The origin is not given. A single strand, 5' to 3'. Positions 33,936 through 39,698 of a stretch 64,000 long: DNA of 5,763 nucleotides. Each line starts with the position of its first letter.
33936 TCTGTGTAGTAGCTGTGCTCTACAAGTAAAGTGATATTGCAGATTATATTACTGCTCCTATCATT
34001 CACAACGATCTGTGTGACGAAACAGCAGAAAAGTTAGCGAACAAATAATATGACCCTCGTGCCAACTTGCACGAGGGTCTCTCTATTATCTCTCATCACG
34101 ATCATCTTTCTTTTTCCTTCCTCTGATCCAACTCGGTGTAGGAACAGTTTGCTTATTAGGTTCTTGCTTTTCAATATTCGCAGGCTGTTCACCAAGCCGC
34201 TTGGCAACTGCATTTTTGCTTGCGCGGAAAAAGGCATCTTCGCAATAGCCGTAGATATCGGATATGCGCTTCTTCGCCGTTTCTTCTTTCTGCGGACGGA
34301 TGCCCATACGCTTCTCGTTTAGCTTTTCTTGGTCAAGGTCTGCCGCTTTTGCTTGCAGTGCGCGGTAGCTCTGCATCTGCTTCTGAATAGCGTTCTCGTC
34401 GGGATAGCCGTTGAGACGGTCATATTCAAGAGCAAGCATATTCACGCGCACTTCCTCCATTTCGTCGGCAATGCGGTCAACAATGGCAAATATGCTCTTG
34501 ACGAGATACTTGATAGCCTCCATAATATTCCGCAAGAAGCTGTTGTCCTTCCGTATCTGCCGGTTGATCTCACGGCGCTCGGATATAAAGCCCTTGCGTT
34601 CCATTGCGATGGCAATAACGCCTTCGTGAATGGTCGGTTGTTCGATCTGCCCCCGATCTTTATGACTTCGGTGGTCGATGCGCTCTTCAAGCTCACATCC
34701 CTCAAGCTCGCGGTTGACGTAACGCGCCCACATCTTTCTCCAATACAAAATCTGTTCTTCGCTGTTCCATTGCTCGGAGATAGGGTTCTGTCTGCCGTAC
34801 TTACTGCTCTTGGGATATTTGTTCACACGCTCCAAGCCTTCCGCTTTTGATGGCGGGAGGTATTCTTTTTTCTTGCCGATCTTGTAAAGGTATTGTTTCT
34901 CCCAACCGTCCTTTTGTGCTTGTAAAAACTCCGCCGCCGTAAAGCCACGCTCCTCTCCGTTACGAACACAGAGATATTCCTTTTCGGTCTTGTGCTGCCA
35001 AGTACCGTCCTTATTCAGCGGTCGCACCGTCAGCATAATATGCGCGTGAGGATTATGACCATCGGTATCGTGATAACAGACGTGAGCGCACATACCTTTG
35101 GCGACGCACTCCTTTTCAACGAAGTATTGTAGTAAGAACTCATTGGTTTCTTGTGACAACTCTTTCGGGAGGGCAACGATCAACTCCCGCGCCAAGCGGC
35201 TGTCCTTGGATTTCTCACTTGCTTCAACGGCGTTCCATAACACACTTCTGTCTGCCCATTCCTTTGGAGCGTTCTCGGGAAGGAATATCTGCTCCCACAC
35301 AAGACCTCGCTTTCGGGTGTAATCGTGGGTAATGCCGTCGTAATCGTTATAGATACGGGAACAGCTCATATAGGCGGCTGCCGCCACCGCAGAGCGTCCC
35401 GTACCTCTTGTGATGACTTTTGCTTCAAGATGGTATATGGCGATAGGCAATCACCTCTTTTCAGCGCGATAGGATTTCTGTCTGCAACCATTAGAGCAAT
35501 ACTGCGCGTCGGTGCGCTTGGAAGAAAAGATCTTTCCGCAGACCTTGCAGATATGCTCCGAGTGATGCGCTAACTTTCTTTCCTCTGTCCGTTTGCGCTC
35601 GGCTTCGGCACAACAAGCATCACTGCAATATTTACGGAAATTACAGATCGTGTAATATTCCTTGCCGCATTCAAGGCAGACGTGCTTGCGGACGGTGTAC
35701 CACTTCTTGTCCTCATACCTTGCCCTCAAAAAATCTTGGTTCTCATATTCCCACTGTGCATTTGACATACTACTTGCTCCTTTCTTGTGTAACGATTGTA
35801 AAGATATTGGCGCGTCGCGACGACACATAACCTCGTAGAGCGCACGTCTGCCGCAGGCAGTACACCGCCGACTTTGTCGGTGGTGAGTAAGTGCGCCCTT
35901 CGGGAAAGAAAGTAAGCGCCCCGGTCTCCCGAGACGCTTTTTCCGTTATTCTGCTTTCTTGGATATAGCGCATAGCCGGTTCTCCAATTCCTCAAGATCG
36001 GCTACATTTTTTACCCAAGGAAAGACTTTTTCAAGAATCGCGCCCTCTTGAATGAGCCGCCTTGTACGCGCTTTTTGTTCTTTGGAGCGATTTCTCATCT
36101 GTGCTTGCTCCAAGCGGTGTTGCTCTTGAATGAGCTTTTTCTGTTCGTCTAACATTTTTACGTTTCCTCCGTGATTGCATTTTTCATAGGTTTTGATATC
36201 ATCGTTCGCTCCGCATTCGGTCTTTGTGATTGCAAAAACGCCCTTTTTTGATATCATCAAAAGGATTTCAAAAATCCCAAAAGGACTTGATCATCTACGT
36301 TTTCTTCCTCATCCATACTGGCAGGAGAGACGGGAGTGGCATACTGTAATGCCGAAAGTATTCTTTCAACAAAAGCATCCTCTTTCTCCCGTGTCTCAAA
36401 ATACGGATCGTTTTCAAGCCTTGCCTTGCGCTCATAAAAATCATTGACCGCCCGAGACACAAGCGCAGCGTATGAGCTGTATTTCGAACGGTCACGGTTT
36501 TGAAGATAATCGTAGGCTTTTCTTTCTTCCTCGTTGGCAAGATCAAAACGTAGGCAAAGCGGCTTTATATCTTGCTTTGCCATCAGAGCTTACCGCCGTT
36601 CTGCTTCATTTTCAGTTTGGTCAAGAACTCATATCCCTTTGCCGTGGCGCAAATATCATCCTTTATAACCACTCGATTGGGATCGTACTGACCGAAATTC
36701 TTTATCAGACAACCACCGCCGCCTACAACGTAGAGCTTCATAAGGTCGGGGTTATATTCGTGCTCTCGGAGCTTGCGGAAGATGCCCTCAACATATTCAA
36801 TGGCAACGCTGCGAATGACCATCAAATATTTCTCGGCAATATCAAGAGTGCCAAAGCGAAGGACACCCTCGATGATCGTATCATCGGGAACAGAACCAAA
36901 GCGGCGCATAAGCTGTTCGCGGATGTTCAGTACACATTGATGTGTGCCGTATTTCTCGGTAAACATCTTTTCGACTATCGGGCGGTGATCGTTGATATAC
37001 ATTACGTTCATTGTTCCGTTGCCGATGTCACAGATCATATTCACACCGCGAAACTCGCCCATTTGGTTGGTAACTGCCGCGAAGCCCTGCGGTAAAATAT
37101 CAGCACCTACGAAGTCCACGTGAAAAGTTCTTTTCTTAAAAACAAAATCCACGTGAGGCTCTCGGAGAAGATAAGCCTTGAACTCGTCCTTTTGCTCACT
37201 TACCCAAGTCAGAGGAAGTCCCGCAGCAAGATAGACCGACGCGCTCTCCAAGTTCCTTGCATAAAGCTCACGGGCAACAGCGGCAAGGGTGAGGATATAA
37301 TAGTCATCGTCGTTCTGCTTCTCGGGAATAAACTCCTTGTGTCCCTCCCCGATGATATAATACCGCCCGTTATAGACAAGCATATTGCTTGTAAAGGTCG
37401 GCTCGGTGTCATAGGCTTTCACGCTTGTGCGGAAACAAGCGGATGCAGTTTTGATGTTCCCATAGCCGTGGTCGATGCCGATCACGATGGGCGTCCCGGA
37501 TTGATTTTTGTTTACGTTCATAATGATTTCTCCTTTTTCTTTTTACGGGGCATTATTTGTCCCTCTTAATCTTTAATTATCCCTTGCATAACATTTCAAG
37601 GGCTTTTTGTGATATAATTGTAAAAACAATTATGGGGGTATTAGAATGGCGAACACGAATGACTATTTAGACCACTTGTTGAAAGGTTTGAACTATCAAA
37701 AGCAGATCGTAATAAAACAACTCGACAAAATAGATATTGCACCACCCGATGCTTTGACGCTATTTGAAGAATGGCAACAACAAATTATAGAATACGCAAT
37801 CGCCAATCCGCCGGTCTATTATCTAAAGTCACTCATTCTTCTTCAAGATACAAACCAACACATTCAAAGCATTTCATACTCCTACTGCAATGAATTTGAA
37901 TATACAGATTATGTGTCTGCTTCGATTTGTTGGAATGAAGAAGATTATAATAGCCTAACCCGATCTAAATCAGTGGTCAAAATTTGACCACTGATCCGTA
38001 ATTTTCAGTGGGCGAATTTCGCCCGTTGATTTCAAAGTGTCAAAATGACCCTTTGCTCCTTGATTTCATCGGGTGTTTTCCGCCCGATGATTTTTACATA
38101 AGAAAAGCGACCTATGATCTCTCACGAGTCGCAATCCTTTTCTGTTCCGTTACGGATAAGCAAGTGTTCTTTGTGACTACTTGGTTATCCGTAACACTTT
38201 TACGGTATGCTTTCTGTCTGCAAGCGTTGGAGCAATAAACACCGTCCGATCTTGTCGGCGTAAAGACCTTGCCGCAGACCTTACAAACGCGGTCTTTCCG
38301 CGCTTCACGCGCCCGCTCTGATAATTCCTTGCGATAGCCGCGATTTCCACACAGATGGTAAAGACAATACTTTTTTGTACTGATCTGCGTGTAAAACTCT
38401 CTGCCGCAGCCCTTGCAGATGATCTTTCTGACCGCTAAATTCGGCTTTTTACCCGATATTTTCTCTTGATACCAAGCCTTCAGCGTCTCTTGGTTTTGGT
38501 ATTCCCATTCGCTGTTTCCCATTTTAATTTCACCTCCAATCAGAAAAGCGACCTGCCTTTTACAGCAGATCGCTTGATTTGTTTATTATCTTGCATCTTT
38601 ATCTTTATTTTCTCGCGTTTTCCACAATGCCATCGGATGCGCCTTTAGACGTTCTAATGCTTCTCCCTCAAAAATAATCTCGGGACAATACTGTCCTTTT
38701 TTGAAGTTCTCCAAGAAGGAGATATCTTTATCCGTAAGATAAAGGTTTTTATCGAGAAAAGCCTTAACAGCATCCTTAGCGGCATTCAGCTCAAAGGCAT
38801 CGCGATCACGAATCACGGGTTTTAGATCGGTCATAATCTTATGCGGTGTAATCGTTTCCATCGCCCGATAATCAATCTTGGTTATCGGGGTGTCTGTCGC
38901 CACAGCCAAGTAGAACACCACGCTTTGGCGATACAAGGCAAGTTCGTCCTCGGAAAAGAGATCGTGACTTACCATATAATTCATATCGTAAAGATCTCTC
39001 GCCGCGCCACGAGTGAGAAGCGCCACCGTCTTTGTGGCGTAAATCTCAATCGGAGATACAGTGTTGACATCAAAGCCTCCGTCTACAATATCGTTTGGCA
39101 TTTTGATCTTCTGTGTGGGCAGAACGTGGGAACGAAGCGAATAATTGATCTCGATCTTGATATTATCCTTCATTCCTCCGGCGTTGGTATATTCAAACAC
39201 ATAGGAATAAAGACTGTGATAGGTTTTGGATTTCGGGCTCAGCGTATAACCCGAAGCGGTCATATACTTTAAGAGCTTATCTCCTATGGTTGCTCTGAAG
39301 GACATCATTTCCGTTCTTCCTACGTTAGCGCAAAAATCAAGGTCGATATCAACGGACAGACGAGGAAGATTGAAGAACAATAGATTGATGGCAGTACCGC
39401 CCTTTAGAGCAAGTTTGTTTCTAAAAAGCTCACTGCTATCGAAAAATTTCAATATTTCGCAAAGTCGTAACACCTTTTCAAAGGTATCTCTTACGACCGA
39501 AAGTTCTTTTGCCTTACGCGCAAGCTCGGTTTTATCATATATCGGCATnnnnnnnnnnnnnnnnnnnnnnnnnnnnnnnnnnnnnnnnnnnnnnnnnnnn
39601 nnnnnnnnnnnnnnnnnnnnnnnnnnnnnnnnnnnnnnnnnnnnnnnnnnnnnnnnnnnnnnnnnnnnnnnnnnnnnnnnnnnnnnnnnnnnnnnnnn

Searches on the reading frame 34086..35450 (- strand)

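Call 14: search_protein_families(library=pfam, proteins=[window:34086-35450:-], max_evalue=0.01)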
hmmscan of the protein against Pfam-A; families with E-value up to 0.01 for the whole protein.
window:34086-35450:- (454 aa): 1 family
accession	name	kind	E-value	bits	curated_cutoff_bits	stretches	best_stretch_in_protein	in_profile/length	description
PF03389.21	MobA_MobL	-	2.6e-86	289.5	26.7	1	19-286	1-224/224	MobA/MobL family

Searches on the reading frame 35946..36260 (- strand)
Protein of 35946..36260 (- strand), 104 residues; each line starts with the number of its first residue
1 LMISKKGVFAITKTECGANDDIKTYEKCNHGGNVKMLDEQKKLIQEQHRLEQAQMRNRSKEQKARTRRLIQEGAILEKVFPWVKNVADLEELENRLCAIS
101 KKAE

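Call 14: search_protein_families(library=pfam, proteins=[window:35946-36260:-], max_evalue=0.01)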
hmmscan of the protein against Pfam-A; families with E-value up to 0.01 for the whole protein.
window:35946-36260:- (104 aa): 1 family
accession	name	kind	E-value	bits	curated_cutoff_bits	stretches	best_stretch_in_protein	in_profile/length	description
PF12958.12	DUF3847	-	1.6e-07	31.7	40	1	36-89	9-62/81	Protein of unknown function (DUF3847)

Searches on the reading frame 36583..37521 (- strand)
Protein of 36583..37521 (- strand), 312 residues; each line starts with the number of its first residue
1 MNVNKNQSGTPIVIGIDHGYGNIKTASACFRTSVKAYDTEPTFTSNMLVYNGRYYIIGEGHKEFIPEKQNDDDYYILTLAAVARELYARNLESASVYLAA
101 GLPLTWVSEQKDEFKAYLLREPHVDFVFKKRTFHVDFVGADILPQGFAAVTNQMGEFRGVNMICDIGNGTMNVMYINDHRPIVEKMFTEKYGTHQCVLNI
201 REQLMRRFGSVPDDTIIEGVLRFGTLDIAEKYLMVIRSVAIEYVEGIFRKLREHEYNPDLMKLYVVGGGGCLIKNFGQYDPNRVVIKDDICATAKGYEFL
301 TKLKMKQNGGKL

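Call 14: search_protein_families(library=pfam, proteins=[window:36583-37521:-], max_evalue=0.01)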
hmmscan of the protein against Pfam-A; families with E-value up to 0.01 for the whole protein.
window:36583-37521:- (312 aa): 2 families
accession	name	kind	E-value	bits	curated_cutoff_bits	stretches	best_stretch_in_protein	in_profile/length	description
PF17989.7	ALP_N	-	1.1e-11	45.5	26.3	1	15-147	1-147/148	Actin like proteins N terminal domain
PF21522.3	MreB-like_C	-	1.5e-07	32.5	27.8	1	163-275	1-119/123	Archaeal actin homologue MreB-like, C-terminal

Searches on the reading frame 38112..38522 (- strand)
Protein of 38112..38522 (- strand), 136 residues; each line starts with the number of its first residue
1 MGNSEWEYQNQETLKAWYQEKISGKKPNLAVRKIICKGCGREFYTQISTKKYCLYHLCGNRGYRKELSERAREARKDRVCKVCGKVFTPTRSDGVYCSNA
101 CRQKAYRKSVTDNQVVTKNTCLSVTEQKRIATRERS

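Call 14: search_protein_families(library=pfam, proteins=[window:38112-38522:-], max_evalue=0.01)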
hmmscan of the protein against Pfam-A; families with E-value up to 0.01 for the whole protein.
window:38112-38522:- (136 aa): 2 families
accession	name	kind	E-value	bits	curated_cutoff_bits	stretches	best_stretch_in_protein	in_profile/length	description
PF12855.13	Ecl1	-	1.6e-05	26.5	28.3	1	80-115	8-42/170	TORC1 inhibitor Ecl family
PF05766.18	NinG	-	0.0013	19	25.4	1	76-123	5-51/193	Bacteriophage Lambda NinG protein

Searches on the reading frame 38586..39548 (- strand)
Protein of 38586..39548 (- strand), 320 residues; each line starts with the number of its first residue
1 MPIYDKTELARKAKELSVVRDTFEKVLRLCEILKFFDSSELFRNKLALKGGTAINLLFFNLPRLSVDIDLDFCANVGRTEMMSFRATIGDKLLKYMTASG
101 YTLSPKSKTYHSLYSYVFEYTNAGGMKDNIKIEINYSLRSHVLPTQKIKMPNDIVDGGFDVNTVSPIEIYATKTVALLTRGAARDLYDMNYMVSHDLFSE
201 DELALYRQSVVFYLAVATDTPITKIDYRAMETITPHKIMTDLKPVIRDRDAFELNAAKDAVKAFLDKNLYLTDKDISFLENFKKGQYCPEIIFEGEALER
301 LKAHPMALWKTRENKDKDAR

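Call 14: search_protein_families(library=pfam, proteins=[window:38586-39548:-], max_evalue=0.01)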
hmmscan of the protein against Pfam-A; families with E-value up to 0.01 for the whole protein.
window:38586-39548:- (320 aa): 1 family
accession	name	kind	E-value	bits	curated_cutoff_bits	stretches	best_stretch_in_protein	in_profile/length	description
PF08843.17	AbiEii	-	3.4e-30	106.2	22.5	1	39-274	8-229/238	Nucleotidyl transferase AbiEii toxin, Type IV TA system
